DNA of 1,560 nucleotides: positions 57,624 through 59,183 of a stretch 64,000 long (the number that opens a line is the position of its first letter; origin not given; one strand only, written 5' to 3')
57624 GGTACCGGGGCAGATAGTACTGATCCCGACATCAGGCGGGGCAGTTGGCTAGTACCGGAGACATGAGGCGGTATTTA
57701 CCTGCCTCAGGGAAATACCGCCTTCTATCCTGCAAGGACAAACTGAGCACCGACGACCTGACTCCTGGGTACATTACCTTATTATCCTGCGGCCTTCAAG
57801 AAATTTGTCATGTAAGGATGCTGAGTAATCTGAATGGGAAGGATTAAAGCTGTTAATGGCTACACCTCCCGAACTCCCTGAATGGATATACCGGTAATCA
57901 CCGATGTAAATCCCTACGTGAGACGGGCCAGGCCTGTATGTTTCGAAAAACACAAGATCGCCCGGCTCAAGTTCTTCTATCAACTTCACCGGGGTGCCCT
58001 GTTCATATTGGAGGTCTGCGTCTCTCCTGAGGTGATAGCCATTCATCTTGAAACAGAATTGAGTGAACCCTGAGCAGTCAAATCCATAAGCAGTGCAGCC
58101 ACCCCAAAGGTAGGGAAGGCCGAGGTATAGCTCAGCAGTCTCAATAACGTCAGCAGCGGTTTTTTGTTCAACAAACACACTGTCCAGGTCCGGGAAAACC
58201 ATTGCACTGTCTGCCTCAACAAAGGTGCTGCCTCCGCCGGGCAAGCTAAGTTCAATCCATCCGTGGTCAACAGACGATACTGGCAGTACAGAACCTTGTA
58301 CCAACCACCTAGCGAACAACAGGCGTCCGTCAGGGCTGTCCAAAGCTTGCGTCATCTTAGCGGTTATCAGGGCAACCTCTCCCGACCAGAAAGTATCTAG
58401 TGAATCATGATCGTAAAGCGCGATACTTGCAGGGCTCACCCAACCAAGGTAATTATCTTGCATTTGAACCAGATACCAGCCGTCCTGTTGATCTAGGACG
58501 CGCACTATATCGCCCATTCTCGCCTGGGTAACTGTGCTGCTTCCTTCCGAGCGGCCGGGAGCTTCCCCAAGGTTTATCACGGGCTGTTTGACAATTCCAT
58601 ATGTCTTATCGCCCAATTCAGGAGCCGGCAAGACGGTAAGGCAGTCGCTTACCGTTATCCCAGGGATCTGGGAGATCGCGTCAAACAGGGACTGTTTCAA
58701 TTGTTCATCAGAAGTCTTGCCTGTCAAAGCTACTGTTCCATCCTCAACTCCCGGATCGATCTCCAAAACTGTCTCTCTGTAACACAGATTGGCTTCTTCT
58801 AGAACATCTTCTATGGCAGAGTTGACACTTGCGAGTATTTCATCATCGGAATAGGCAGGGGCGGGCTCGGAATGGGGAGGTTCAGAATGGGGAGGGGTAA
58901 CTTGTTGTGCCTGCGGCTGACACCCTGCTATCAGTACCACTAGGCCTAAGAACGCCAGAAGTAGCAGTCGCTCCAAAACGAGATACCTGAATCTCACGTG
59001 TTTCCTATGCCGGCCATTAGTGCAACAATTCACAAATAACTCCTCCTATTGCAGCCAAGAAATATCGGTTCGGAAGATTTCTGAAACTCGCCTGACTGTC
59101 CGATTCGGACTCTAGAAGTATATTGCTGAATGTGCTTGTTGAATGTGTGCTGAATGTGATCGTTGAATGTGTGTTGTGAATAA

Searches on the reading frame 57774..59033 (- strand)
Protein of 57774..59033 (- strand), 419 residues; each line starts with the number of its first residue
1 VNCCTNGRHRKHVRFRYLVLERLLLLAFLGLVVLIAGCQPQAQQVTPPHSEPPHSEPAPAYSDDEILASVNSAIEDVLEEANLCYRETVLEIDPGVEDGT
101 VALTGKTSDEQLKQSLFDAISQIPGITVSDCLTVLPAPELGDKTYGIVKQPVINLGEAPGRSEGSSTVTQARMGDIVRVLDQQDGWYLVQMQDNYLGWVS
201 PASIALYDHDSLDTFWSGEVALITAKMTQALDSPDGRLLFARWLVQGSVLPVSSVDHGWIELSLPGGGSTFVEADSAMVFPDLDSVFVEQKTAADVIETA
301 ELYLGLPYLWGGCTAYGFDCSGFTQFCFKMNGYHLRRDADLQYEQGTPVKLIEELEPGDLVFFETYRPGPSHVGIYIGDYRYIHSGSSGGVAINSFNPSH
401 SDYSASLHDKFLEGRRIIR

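Call 8: search_protein_families(library=pfam, proteins=[window:57774-59033:-], max_evalue=0.01)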
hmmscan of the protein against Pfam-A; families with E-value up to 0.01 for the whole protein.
window:57774-59033:- (419 aa): 5 families
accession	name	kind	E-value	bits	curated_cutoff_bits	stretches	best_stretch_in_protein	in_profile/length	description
PF00877.26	NLPC_P60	-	5.8e-25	87.7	23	1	305-400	1-95/105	NlpC/P60 family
PF18348.7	SH3_16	-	2.8e-10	40.3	25.8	1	164-203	8-48/49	Bacterial dipeptidyl-peptidase Sh3 domain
PF08239.17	SH3_3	-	1.8e-09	38.1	27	1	162-202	10-51/54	Bacterial SH3 domain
PF23795.1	SH3_YKFC_2nd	-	0.00036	20.7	27.4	0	249-280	26-57/57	YKFC SH3b2 domain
PF06347.19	SH3_4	-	0.0033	17.6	24.1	0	162-200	12-50/56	Bacterial SH3 domain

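Call 9: find_related_loci(query=window:57774-59033:-, collection=genome_contigs, flank=4000)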
Query window:57774-59033:- (419 aa) in genome_contigs; peptide patterns used: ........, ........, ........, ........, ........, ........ (x = any residue, [..] = any of these).
598 stretches matched a pattern (row limit reached: there are more); 527 encode a relative of the query (tblastn E <= 1e-3); the best 80 are kept; 80 distinct loci.
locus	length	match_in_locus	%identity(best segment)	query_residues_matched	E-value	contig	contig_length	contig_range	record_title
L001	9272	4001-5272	73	1-419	0e+0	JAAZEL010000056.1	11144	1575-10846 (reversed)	MAG: Candidatus Fermentithermobacillaceae bacterium isolate AS09scLD_335 252518_AS09, whole genome shotgun sequence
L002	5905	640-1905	75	1-419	0e+0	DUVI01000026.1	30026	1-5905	MAG TPA_asm: Bacillota bacterium isolate AS08sgBPME_372 116261_AS08, whole genome shotgun sequence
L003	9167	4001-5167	76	32-419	0e+0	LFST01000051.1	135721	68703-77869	MAG: Candidatus Fermentithermobacillaceae bacterium DTU015 scaffold3203, whole genome shotgun sequence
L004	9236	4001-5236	63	1-419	0e+0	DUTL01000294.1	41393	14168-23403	MAG TPA_asm: Candidatus Fermentithermobacillaceae bacterium isolate AS05jafATM_71 67425_AS05, whole genome shotgun seque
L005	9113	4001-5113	60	31-419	5e-152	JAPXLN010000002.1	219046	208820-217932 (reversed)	MAG: Bacillota bacterium isolate binned_ad_5.16 NODE_33_length_219046_cov_5.812109, whole genome shotgun sequence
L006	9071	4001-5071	56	62-419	6e-133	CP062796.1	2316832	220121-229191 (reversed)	MAG: Candidatus Fermentithermobacillus carboniphilus isolate Bu02 chromosome, complete genome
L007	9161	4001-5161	51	23-419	1e-129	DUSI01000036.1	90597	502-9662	MAG TPA_asm: Candidatus Fermentithermobacillaceae bacterium isolate AS04akNAM_117 36985_AS04, whole genome shotgun seque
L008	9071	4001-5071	52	62-418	6e-125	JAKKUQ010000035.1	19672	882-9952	MAG: Thermosediminibacteraceae bacterium isolate bin 27 NODE_188_length_19672_cov_123.707091, whole genome shotgun seque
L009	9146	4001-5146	47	23-418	5e-121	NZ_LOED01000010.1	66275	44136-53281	Fervidicola ferrireducens strain Y170 AN618_contig000010, whole genome shotgun sequence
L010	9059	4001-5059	50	62-418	2e-114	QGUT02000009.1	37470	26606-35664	MAG: Bacillota bacterium isolate ZC4RG34 NODE_716_length_37470_cov_15.765415, whole genome shotgun sequence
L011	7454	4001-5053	48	67-418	1e-109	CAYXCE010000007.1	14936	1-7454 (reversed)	MAG TPA_asm: uncultured Pseudothermotoga sp. isolate SRP104967_co2_44 genome assembly, contig: NODE_1863_length_14936_co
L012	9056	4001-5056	47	65-418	2e-105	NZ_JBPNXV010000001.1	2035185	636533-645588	Pseudothermotoga sp. U03pept 1, whole genome shotgun sequence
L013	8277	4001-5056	47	65-418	3e-105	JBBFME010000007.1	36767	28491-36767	MAG: Pseudothermotoga sp. isolate Uz-U4-43 NODE_7_length_36767_cov_3.571545, whole genome shotgun sequence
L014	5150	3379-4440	46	65-419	6e-104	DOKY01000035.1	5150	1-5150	MAG TPA_asm: Pseudothermotoga sp. isolate UBA12540 contig_500, whole genome shotgun sequence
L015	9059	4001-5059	45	65-418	2e-100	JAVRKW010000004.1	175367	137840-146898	MAG: Pseudothermotoga sp. isolate TVZ.SD19.183 Thermotogota_10_MX1.010_10_175368_23.376870, whole genome shotgun sequenc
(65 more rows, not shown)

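Call 17: find_encoding_contigs(protein=window:57774-59033:-, flank=3000, max_places=10)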
Protein window:57774-59033:- (419 aa): 22 contigs read that carry it; 5 places shown.
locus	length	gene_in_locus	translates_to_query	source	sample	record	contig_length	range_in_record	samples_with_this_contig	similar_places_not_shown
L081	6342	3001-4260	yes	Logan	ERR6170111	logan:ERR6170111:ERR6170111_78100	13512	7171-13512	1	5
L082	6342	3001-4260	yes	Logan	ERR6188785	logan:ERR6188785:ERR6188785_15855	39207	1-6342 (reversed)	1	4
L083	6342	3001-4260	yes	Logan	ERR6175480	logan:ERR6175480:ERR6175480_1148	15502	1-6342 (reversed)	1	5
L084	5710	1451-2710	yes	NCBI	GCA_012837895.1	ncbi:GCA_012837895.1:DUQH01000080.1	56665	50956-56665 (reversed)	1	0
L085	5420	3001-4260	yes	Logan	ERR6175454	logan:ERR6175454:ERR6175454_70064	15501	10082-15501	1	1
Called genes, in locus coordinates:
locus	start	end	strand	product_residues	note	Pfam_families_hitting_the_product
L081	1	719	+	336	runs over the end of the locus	PF01479:S4, PF00849:PseudoU_synth_2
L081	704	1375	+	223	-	PF00156:Pribosyltran (weak)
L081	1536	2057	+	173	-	-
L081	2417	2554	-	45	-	-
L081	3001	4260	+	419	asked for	PF08239:SH3_3, PF18348:SH3_16, PF00877:NLPC_P60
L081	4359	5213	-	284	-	PF01476:LysM, PF23473:LysM3_LYK4_5 (faint), PF01476:LysM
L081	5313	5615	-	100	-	-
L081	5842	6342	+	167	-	?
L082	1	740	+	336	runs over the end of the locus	PF01479:S4, PF00849:PseudoU_synth_2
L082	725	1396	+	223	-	PF00156:Pribosyltran (weak)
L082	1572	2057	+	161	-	-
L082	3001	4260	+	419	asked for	PF08239:SH3_3, PF18348:SH3_16, PF00877:NLPC_P60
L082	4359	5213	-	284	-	PF01476:LysM, PF23473:LysM3_LYK4_5 (faint), PF01476:LysM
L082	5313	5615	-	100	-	-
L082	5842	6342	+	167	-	?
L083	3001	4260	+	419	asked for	PF08239:SH3_3, PF18348:SH3_16, PF00877:NLPC_P60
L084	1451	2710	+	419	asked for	PF08239:SH3_3, PF18348:SH3_16, PF00877:NLPC_P60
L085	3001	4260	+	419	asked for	PF08239:SH3_3, PF18348:SH3_16, PF00877:NLPC_P60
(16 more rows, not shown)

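Call 20: find_homologous_proteins(query=window:57774-59033:-, max_evalue=1e-60)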
Query window:57774-59033:- (419 aa): 124 proteins with E <= 1e-60 among 8000 candidates; the best 120 are listed.
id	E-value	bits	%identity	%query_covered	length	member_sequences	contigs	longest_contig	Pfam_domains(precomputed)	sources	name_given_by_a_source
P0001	1.3e-275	932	100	97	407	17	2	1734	PF00877.26,PF18348.8,PF08239.18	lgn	-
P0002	8.2e-217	738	76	100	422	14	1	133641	PF00877.26,PF23795.2,PF18348.8,PF08239.18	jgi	jgi:cell wall-associated NlpC family hydrolase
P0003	2.1e-212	724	73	100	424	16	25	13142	PF00877.26,PF23795.2,PF06347.20,PF18348.8,PF08239.18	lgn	-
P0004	6.7e-200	682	76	93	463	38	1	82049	PF00877.26,PF18348.8,PF08239.18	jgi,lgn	-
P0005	1.3e-174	599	63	100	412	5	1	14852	PF04972.23,PF00877.26,PF18348.8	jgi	-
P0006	6.2e-154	531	59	100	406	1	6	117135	PF00877.26,PF18348.8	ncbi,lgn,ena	-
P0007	1.3e-153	530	60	95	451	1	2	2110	PF00877.26,PF18348.8,PF08239.18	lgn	-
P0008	4.1e-150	518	57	100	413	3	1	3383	PF00877.26,PF18348.8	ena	-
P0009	1.5e-147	510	60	93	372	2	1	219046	PF00877.26,PF18348.8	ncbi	-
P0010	3.0e-147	509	63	87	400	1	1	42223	PF00877.26,PF18348.8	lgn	-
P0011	4.9e-137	475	53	95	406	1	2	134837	PF00877.26,PF18348.8,PF08239.18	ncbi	-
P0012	8.8e-134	465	58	86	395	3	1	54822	PF00877.26,PF23795.2,PF18348.8,PF08239.18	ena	-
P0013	6.1e-130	452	52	96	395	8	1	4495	PF00877.26,PF23795.2,PF06347.20,PF18348.8,PF08239.18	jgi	-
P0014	2.8e-129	450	57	85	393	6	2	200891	PF00877.26,PF06347.20,PF18348.8,PF08239.18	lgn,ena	-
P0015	2.6e-128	446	57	85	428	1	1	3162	PF00877.26,PF18348.8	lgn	-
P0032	1.7e-122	427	51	95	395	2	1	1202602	PF00877.26,PF23795.2,PF18348.8,PF08239.18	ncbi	ncbi:MAG: NlpC/P60 family protein [Bacillota bacterium]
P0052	6.1e-114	399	48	94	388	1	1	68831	PF00877.26,PF06347.20,PF18348.8,PF08239.18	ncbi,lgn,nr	ncbi:MAG: NlpC/P60 family protein [Thermosediminibacteraceae bacterium]|nr:NlpC/P60 family protein [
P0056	6.1e-112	393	52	84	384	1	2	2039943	PF00877.26,PF18348.8,PF08239.18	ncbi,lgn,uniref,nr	ncbi:C40 family peptidase [Pseudothermotoga thermarum]|uniref:NLP/P60 protein n=1 Tax=Pseudothermoto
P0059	2.2e-111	391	50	85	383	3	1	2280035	PF00877.26,PF06347.20,PF18348.8,PF08239.18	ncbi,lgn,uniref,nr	ncbi:NlpC/P60 family protein [Thermosediminibacter oceani]|uniref:NLP/P60 protein n=1 Tax=Thermosedi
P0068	8.6e-107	376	48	84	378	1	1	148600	PF00877.26,PF18348.8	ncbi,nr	ncbi:NlpC/P60 family protein [Pseudothermotoga sp.]|nr:C40 family peptidase [Pseudothermotoga sp.] M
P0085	3.5e-98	347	47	84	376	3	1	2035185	PF00877.26,PF23795.2,PF06347.20,PF18348.8,PF08239.18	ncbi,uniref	ncbi:NlpC/P60 family protein [Pseudothermotoga sp. U03pept]|uniref:C40 family peptidase n=1 Tax=Pseu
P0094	4.5e-97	344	44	86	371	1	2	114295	PF00877.26,PF18348.8,PF08239.18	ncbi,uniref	ncbi:MAG: NlpC/P60 family protein [Thermovenabulum sp.]|uniref:C40 family peptidase n=1 Tax=Thermove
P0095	4.9e-97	343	46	85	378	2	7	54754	PF00877.26,PF06347.20,PF18348.8,PF08239.18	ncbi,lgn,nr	ncbi:MAG: NLP/P60 protein [Thermotoga sp. 50_1627]|nr:MAG: NLP/P60 protein [Thermotoga sp. 50_64] KU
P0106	4.4e-88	314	42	86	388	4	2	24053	PF00877.26,PF18348.8,PF08239.18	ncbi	ncbi:MAG: NlpC/P60 family protein [Bacillota bacterium]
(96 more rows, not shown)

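Call 44: find_encoding_contigs(protein=P0010, flank=2500, max_places=2)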
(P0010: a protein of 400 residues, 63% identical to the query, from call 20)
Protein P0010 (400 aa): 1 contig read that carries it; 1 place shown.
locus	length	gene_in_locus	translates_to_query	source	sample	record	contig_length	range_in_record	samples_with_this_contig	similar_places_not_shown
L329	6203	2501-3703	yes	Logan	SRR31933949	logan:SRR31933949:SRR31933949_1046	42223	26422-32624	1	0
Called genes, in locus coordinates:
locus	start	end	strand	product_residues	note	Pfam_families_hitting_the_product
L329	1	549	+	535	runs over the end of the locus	PF00496:SBP_bac_5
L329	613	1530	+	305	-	PF19300:BPD_transp_1_N, PF00528:BPD_transp_1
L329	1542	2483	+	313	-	PF12911:OppC_N, PF00528:BPD_transp_1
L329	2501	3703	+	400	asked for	PF18348:SH3_16 (weak), PF00877:NLPC_P60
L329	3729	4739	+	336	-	PF00005:ABC_tran, PF13304:AAA_21, PF08352:oligo_HPY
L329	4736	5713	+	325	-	PF00005:ABC_tran, PF08352:oligo_HPY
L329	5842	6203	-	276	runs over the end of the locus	PF23473:LysM3_LYK4_5 (faint), PF01476:LysM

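Call 45: find_encoding_contigs(protein=P0006, flank=2500, max_places=2)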
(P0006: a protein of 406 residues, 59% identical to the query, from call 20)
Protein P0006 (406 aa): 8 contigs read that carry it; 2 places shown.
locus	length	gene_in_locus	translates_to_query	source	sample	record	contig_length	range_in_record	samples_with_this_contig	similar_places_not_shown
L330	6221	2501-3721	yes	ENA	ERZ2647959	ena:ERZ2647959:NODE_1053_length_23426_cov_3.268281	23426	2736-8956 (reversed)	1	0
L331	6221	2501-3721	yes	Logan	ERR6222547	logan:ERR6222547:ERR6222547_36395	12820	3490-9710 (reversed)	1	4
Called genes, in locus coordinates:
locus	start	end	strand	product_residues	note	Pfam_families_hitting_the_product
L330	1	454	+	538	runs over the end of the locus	PF00496:SBP_bac_5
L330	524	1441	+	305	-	PF19300:BPD_transp_1_N, PF00528:BPD_transp_1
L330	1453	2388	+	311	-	PF12911:OppC_N, PF00528:BPD_transp_1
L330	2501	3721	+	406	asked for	PF18348:SH3_16 (weak), PF00877:NLPC_P60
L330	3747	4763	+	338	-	PF00005:ABC_tran, PF13304:AAA_21, PF08352:oligo_HPY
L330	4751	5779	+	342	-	PF00005:ABC_tran, PF08352:oligo_HPY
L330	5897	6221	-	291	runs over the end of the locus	PF23472:LysM2_CERK1_LYK3_4_5 (faint), PF01476:LysM, PF23446:LysM1_NFP_LYK (faint), PF23473:LysM3_LYK4_5 (faint), PF01476:LysM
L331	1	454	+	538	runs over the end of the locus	PF00496:SBP_bac_5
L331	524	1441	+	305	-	PF19300:BPD_transp_1_N, PF00528:BPD_transp_1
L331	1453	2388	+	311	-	PF12911:OppC_N, PF00528:BPD_transp_1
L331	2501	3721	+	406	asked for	PF18348:SH3_16 (weak), PF00877:NLPC_P60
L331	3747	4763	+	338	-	PF00005:ABC_tran, PF13304:AAA_21, PF08352:oligo_HPY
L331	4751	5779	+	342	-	PF00005:ABC_tran, PF08352:oligo_HPY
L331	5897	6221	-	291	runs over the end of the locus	PF23472:LysM2_CERK1_LYK3_4_5 (faint), PF01476:LysM, PF23446:LysM1_NFP_LYK (faint), PF23473:LysM3_LYK4_5 (faint), PF01476:LysM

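Call 46: find_encoding_contigs(protein=P0008, flank=2500, max_places=2)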
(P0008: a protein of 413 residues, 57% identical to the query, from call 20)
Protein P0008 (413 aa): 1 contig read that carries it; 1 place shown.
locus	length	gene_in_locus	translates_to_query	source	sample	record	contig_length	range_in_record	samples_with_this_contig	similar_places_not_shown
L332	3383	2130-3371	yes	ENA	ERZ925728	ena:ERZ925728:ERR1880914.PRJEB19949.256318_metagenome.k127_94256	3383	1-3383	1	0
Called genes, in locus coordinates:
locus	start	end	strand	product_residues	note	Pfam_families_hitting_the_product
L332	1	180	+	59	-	?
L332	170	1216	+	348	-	PF01479:S4, PF00849:PseudoU_synth_2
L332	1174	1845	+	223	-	PF00156:Pribosyltran (weak)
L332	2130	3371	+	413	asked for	PF18348:SH3_16 (weak), PF00877:NLPC_P60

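Call 55: list_cluster_members(proteins=[window:57774-59033:-])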
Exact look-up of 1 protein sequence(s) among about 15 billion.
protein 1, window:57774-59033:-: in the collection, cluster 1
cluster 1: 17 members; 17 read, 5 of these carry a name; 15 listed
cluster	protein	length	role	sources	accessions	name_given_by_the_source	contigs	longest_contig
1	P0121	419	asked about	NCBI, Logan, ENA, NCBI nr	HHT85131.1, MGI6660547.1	MAG: NlpC/P60 family protein [Bacillota bacterium] | C40 family peptidase [Candidatus Fermentithermobacillaceae bacterium]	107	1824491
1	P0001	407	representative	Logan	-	-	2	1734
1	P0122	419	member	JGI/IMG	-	cell wall-associated NlpC family hydrolase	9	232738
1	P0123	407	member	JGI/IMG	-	cell wall-associated NlpC family hydrolase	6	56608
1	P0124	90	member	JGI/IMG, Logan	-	cell wall-associated NlpC family hydrolase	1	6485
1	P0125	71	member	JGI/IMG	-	cell wall-associated NlpC family hydrolase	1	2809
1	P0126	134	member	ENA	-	-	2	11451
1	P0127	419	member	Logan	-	-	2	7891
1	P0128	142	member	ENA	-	-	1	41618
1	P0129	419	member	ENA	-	-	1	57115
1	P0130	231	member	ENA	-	-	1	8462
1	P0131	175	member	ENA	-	-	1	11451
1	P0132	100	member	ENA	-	-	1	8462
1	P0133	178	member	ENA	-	-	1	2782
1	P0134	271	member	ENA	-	-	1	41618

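Call 56: find_encoding_contigs(protein=P0122, flank=2500, max_places=4)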
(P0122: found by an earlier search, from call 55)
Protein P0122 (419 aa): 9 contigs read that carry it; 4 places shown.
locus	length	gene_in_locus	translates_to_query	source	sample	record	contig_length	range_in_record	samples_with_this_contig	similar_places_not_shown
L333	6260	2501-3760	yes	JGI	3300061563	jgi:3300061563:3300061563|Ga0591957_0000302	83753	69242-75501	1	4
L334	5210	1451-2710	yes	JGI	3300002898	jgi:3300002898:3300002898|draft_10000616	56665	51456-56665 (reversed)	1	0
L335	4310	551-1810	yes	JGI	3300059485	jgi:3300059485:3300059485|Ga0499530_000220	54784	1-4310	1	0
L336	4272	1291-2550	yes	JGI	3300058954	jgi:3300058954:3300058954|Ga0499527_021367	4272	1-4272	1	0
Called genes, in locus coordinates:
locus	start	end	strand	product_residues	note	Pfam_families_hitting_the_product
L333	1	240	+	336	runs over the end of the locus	PF01479:S4, PF00849:PseudoU_synth_2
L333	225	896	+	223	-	PF00156:Pribosyltran (weak)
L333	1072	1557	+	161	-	-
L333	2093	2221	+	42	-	-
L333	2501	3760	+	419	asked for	PF08239:SH3_3, PF18348:SH3_16, PF00877:NLPC_P60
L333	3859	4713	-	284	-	PF01476:LysM, PF23473:LysM3_LYK4_5 (faint), PF01476:LysM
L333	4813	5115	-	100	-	-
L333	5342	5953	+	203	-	PF01726:LexA_DNA_bind, PF12802:MarR_2 (faint), PF00717:Peptidase_S24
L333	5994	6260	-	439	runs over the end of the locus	PF06838:Met_gamma_lyase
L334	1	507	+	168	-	?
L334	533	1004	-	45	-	-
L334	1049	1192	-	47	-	-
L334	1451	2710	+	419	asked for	PF08239:SH3_3, PF18348:SH3_16, PF00877:NLPC_P60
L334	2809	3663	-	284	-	PF01476:LysM, PF23473:LysM3_LYK4_5 (faint), PF01476:LysM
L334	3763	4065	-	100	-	-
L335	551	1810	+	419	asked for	PF08239:SH3_3, PF18348:SH3_16, PF00877:NLPC_P60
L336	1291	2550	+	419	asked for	PF08239:SH3_3, PF18348:SH3_16, PF00877:NLPC_P60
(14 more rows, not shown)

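Call 57: find_encoding_contigs(protein=P0127, flank=2500, max_places=3)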
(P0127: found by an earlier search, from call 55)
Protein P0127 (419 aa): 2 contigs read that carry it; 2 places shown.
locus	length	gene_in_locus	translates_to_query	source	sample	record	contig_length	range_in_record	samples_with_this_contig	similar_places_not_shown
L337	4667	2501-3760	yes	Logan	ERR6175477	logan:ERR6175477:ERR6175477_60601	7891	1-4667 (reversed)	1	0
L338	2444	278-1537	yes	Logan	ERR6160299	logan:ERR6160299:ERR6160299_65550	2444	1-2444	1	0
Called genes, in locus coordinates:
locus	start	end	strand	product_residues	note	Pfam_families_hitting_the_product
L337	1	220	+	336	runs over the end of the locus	PF01479:S4, PF00849:PseudoU_synth_2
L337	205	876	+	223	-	PF00156:Pribosyltran (weak)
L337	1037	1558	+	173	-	-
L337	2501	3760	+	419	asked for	PF08239:SH3_3, PF18348:SH3_16, PF00877:NLPC_P60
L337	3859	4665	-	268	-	?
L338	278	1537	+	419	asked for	PF08239:SH3_3, PF18348:SH3_16, PF00877:NLPC_P60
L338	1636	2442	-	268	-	?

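Call 58: find_encoding_contigs(protein=P0129, flank=2500, max_places=3)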
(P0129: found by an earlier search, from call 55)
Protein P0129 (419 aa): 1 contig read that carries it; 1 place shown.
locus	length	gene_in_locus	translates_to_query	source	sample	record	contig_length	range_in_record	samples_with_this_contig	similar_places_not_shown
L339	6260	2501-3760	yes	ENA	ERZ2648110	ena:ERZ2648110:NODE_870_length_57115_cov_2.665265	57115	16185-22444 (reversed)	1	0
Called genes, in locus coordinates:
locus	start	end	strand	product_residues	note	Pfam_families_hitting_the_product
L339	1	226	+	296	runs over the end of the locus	PF00849:PseudoU_synth_2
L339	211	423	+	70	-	-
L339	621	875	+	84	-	-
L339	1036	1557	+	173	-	-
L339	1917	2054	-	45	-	-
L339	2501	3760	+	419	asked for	PF08239:SH3_3, PF18348:SH3_16, PF00877:NLPC_P60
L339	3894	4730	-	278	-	-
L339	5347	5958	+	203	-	PF01726:LexA_DNA_bind, PF12802:MarR_2 (faint), PF00717:Peptidase_S24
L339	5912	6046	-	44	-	-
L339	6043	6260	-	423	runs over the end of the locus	PF06838:Met_gamma_lyase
